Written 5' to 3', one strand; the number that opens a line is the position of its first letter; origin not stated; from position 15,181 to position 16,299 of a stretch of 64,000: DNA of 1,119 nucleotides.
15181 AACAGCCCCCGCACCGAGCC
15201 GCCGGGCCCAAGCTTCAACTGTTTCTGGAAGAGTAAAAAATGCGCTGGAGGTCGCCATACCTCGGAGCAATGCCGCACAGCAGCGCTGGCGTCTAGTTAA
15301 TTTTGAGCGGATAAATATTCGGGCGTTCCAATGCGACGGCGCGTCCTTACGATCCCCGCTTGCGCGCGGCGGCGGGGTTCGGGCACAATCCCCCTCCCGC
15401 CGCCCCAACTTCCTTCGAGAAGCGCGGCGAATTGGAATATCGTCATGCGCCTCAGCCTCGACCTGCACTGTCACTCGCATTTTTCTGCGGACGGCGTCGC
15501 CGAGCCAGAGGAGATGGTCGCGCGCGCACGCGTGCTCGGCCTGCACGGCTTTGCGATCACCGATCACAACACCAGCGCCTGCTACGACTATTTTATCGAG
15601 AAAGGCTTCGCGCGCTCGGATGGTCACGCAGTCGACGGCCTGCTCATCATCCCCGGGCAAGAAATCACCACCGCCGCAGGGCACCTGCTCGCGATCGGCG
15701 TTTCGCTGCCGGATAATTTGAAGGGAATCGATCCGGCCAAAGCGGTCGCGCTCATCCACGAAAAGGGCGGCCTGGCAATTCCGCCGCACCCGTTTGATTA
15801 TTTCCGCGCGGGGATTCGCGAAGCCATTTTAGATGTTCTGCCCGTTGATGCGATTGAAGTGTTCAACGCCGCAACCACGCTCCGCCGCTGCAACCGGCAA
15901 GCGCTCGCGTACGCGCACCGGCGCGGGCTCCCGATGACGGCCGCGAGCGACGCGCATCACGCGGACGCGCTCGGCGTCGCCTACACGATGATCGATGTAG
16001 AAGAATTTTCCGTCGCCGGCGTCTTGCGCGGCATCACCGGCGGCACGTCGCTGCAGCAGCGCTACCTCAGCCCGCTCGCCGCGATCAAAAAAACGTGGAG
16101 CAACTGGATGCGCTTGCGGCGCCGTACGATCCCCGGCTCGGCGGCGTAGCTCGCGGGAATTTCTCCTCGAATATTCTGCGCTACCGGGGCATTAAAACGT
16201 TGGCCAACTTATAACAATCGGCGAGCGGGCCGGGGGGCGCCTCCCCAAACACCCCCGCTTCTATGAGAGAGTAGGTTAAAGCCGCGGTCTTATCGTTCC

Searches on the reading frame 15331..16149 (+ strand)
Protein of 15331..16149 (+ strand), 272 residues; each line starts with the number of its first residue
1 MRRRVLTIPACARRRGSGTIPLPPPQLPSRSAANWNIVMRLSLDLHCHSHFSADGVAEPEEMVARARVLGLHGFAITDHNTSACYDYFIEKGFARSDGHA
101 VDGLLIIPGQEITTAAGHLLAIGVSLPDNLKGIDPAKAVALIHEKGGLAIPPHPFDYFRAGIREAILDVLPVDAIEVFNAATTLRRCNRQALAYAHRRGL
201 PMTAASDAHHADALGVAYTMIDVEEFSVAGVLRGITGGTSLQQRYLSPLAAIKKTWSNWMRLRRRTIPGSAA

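Call 45: search_protein_families(library=pfam, proteins=[window:15331-16149:+], max_evalue=0.000001)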
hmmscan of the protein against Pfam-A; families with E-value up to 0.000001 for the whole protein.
window:15331-16149:+ (272 aa): 2 families
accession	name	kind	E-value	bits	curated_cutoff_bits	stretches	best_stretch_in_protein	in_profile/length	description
PF13263.12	PHP_C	-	1.7e-15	56.7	21.3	1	188-238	4-54/56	PHP-associated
PF02811.25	PHP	-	5.1e-11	43.6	26.4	1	44-113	1-64/164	PHP domain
